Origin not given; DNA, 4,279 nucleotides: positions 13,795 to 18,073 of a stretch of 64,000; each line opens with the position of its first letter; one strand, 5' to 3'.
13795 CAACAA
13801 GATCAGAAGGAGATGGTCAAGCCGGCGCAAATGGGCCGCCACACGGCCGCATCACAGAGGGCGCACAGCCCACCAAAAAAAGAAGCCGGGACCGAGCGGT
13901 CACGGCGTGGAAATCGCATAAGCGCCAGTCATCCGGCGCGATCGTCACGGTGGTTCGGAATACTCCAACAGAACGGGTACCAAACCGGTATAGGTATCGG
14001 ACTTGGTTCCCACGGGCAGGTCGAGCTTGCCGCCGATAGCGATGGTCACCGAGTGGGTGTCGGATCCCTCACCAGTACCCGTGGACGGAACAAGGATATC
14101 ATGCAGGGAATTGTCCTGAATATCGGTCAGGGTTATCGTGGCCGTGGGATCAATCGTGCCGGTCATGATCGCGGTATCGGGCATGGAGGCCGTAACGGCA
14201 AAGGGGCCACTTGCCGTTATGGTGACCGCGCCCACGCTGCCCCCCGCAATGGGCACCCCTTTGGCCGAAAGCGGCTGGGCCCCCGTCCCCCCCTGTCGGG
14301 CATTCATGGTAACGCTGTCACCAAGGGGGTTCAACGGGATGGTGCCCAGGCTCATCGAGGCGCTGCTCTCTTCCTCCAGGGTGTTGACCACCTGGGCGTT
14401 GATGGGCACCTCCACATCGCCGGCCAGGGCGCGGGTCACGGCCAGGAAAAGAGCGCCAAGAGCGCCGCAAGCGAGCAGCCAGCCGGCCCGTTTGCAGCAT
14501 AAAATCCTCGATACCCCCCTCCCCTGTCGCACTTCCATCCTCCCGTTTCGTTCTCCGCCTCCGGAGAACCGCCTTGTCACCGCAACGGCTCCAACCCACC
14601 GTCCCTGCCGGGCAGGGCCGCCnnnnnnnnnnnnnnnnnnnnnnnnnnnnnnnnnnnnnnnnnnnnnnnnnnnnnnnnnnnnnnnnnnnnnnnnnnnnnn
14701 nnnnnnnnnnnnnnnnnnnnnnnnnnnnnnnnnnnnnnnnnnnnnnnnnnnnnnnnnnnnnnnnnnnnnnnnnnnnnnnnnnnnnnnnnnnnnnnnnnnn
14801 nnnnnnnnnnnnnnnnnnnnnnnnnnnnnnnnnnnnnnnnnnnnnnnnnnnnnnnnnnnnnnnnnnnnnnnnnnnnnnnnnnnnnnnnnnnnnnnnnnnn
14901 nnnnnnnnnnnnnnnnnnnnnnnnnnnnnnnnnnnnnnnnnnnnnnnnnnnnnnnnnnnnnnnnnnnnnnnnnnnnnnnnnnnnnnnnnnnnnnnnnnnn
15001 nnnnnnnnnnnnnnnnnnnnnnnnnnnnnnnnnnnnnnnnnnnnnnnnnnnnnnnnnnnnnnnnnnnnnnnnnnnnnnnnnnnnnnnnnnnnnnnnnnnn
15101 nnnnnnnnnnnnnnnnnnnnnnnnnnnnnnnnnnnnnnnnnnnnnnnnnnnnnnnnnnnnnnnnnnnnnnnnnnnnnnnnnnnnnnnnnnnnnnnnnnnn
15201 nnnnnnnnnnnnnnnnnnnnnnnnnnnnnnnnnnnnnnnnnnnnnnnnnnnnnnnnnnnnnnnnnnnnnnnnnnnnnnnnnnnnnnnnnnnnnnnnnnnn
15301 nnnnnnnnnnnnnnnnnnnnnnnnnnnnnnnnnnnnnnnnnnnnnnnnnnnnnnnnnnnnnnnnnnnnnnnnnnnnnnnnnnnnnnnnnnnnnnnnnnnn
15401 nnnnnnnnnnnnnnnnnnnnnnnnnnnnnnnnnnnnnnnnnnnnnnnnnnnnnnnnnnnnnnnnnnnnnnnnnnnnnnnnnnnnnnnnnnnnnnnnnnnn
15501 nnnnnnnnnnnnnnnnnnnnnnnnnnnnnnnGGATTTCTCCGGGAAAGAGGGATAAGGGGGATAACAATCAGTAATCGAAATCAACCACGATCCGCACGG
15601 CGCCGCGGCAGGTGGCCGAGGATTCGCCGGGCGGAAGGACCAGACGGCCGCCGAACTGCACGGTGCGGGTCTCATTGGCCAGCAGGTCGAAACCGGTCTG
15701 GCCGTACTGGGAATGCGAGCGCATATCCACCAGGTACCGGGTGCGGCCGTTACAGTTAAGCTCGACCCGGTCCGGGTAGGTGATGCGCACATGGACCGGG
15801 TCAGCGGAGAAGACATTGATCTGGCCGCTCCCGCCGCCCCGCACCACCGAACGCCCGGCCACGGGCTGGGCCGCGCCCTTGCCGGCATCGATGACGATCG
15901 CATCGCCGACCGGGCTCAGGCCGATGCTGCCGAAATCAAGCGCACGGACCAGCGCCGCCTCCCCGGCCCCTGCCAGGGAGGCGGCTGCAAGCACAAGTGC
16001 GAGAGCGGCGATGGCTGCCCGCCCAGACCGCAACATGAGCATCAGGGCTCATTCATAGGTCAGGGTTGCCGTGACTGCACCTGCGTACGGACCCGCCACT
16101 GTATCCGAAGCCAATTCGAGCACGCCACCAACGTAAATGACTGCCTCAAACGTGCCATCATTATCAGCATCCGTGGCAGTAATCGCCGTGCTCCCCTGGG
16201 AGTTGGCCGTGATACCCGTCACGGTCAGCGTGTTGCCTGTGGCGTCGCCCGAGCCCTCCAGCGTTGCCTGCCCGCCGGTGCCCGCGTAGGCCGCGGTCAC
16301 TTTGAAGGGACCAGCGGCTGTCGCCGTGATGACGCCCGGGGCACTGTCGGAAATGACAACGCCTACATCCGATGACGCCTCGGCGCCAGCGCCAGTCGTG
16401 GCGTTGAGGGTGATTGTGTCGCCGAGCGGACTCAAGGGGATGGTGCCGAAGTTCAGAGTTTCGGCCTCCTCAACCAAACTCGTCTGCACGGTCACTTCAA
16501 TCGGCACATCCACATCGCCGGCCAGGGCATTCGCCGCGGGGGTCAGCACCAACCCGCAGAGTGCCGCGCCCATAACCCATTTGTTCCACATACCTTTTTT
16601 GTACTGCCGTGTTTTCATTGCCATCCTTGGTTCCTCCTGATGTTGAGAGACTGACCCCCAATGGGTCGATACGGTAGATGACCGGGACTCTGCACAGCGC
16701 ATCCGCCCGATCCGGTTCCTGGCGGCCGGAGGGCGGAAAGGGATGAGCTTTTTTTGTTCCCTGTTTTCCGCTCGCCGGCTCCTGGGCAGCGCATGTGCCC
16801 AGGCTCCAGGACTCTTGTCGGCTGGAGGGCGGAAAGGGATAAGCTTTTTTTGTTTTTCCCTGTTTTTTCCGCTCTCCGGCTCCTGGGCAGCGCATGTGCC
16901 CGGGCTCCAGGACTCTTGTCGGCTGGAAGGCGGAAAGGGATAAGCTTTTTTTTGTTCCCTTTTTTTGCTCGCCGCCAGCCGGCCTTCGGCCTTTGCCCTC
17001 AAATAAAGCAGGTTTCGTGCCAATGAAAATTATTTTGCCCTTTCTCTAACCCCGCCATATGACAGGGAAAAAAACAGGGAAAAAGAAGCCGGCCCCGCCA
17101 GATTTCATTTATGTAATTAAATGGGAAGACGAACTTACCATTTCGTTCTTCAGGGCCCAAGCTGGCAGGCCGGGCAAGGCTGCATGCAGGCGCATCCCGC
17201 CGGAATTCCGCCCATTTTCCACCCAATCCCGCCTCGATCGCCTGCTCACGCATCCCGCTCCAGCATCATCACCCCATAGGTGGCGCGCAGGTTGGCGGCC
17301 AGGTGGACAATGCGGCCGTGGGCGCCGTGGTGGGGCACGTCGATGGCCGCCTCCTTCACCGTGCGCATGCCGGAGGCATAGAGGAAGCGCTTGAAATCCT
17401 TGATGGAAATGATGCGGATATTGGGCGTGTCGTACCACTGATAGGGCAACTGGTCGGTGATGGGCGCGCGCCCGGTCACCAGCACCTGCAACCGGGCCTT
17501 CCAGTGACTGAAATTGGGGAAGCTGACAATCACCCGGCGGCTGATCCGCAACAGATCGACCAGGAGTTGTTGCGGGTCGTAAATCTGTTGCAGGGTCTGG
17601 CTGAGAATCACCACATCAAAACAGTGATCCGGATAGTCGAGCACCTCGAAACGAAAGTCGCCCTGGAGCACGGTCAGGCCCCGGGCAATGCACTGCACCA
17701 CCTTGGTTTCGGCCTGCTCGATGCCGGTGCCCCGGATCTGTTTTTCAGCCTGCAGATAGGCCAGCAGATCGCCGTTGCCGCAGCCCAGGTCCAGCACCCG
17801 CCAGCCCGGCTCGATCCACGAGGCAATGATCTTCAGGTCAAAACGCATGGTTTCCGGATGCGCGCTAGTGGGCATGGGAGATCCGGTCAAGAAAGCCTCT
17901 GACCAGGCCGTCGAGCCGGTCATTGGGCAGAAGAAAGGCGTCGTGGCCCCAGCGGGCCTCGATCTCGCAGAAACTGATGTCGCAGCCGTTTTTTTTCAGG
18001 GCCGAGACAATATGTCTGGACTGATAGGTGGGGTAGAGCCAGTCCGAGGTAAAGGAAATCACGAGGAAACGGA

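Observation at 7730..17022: Convergent two-operon locus for an uncharacterised DUF4402-type chaperone-usher pilus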

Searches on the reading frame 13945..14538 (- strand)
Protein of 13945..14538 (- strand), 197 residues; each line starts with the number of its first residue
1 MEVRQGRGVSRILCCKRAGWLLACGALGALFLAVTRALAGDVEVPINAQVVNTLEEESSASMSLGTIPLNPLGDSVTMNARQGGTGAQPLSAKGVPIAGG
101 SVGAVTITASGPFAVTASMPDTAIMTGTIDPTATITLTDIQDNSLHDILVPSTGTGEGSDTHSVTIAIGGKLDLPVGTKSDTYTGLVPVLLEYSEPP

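Call 3: search_protein_families(library=pfam, proteins=[window:13945-14538:-], max_evalue=1)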
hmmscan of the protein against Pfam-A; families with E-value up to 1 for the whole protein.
window:13945-14538:- (197 aa): 1 family
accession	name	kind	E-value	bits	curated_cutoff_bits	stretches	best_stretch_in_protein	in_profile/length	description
PF14352.11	DUF4402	-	1.4e-08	35.9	25.2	1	57-193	4-129/129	Domain of unknown function (DUF4402)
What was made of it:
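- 13945..14538 (-): Third DUF4402 subunit (197 aa). It is a type 'a' paralogue, 36% identical to the major subunit, with a four-residue C-terminal tail (…EYSEPP). Among the Desulfobulbales and Desulfobacterales loci examined, no other carries a third copy. Pfam DUF4402 at 35.9 bits (call 3).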

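Call 4: search_protein_families(library=ncbifam, proteins=[window:13945-14538:-], max_evalue=1)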
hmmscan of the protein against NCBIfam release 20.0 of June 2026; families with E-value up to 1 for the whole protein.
window:13945-14538:- (197 aa): 0 families

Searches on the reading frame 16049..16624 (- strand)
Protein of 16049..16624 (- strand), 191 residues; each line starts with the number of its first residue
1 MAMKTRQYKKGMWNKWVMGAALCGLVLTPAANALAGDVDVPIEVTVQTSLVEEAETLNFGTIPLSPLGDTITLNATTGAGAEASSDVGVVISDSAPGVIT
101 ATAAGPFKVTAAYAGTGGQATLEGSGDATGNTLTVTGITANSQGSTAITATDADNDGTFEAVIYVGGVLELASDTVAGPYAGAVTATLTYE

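Call 3: search_protein_families(library=pfam, proteins=[window:16049-16624:-], max_evalue=1)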
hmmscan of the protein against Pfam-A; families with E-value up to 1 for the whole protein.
window:16049-16624:- (191 aa): 2 families
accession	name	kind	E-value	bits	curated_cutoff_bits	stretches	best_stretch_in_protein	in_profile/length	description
PF14352.11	DUF4402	-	1.7e-08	35.6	25.2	1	52-190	4-129/129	Domain of unknown function (DUF4402)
PF13517.12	FG-GAP_3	-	0.036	15.1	26.9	1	118-162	17-60/61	FG-GAP-like repeat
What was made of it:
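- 16049..16624 (-): DUF4402 subunit, type 'a' and candidate major pilin (191 aa). It has a signal peptide (…ANALA|GDV) and a mature N-terminal segment with alternating hydrophobic residues, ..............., which lies outside the Pfam domain. Its C-terminus reads G-x-Y-x-G-x7-Y-E. Pfam DUF4402 at 35.6 bits (call 3).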

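Call 4: search_protein_families(library=ncbifam, proteins=[window:16049-16624:-], max_evalue=1)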
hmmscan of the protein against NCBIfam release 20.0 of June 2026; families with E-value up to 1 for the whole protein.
window:16049-16624:- (191 aa): 0 families

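Call 29: find_homologous_proteins(query=window:16049-16624:-, max_evalue=0.001)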
Query window:16049-16624:- (191 aa): 1 proteins with E <= 0.001 among 1340 candidates.
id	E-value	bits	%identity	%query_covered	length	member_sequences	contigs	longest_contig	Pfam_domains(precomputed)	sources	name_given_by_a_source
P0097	1.1e-111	388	100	100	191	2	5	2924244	PF14352.12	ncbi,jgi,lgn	ncbi:MAG: DUF4402 domain-containing protein [Desulfobulbus sp.]|jgi:hypothetical protein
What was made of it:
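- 16049..16624 (-): It is identical to the public 191-aa annotation (call 29).
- Tried and rejected: The word-indexed homologue search with the major subunit found only itself (call 29).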

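Call 46: search_solved_structures(query=A4, max_evalue=10, show_alignments=3)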
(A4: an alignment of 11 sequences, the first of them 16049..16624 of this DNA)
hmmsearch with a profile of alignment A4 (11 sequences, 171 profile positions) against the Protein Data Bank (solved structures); distinct sequences matched with E-value up to 10: 2.
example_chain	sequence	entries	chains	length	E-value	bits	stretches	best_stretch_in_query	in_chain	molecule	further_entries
8pra_A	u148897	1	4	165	0.05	16.4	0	72-102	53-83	Cell surface protein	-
8prs_A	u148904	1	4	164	0.055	16.2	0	71-102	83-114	nvBagel4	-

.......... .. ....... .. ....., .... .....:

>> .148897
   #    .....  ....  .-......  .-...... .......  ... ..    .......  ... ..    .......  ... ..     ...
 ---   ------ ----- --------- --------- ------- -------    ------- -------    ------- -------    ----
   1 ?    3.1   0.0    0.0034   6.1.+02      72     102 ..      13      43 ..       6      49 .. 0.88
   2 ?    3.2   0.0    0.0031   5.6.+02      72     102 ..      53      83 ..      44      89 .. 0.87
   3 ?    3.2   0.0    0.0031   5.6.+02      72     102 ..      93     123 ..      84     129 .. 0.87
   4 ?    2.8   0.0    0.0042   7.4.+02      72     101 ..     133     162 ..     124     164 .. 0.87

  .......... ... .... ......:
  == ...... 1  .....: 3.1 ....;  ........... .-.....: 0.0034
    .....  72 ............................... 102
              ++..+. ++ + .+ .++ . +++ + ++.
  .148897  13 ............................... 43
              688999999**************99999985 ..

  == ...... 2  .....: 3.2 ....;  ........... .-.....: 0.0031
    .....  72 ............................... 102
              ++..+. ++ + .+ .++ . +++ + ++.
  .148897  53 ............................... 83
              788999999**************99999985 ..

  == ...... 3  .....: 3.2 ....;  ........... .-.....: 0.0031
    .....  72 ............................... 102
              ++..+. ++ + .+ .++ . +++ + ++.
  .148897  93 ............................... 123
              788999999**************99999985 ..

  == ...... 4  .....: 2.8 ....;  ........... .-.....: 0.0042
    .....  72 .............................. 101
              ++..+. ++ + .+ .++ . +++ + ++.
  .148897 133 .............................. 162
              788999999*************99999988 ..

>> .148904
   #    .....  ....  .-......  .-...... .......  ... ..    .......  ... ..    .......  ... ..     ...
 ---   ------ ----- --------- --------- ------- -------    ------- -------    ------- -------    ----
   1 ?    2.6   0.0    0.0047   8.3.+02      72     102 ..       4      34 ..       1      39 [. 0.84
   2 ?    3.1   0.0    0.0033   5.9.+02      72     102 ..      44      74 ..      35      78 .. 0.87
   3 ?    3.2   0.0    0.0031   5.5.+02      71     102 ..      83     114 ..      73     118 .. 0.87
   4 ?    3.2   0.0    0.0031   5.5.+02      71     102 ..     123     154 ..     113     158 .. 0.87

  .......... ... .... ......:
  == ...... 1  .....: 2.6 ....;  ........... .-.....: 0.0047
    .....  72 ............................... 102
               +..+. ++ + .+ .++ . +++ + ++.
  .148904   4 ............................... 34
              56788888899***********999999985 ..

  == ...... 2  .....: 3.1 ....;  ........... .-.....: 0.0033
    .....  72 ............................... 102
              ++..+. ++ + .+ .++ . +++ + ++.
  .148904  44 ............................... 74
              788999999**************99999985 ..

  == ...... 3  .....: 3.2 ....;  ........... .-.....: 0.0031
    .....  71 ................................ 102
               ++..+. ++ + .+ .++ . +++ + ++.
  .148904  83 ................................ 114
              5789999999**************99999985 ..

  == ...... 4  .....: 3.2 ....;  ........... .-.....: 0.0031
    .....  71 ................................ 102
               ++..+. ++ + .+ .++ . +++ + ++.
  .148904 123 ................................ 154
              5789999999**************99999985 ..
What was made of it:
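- No DUF4402 structure could be predicted because the job quota was used, and none is solved (call 46).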

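Call 63: search_protein_families(library=pfam, alignment_id=A4, max_evalue=10)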
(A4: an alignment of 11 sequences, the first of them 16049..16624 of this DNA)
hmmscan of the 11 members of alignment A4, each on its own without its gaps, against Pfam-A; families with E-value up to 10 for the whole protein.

A. member 1, window:16049-16624:- (191 aa): 2 families
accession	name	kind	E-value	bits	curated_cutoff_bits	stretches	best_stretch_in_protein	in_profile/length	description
PF14352.11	DUF4402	-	1.7e-08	35.6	25.2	1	52-190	4-129/129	Domain of unknown function (DUF4402)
PF13517.12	FG-GAP_3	-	0.036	15.1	26.9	1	118-162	17-60/61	FG-GAP-like repeat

B. families by the number of members that match (of 11 scanned): 7 families
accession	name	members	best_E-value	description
PF14352.11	DUF4402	11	2.4e-28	Domain of unknown function (DUF4402)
PF13517.12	FG-GAP_3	1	0.036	FG-GAP-like repeat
PF07386.16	DUF1499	1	0.043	Protein of unknown function (DUF1499)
PF10517.14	DM13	1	0.08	Electron transfer DM13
PF20988.2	SidF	1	0.34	Phosphoinositide phosphatase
PF15915.11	BAT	1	0.8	GAF and HTH_10 associated domain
PF13157.11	Enas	1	2.2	Endospore appendages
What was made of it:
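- On Classical/alternative CU clades (alpha, beta, gamma, kappa, pi): No Fimbrial hit among 11 subunits at E up to 10 (call 63).
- On Archaic (sigma) CU clade: No SCPU hit in 11 DUF4402 proteins at E up to 10 (call 63).
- On Pfam DUF4402 (PF14352): All 11 aligned relatives match at E up to 10, with a best E of 2.4e-28 (call 63).
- Closest known: Archaic. Different: Csu subunits carry the SCPU domain, and here none of 11 subunits hits SCPU (call 63).
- None of 11 DUF4402 proteins hits Pfam SCPU or Fimbrial, even at E up to 10 (call 63).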

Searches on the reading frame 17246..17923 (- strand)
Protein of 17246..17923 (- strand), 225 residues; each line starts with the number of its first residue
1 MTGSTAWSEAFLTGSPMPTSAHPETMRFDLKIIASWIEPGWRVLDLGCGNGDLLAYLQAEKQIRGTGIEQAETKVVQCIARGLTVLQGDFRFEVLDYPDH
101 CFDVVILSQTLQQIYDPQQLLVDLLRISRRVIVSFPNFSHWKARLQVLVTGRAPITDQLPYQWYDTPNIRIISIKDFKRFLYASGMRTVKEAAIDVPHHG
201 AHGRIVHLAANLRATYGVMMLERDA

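Call 45: search_protein_families(library=pfam, proteins=[window:17246-17923:-], max_evalue=0.01)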
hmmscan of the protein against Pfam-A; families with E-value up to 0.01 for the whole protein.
window:17246-17923:- (225 aa): 7 families
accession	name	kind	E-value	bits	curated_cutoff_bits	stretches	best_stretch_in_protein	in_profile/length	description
PF07021.18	MetW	-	2.6e-66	223.4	21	1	27-221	1-193/193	Methionine biosynthesis protein MetW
PF13847.12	Methyltransf_31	-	1.9e-10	41.1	27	1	38-168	2-127/145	Methyltransferase domain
PF08241.18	Methyltransf_11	-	9.6e-10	39.4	21.2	1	44-127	1-86/95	Methyltransferase domain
PF13649.12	Methyltransf_25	-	7.2e-09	36.7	27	1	43-125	1-90/97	Methyltransferase domain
PF13489.12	Methyltransf_23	-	1.4e-08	35.1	27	1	36-185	19-158/164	Methyltransferase domain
PF08242.18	Methyltransf_12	-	6.1e-06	27.3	30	1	44-124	1-88/98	Methyltransferase domain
PF01728.25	FtsJ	-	0.0083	16.5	24.1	0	37-93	19-78/181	FtsJ-like methyltransferase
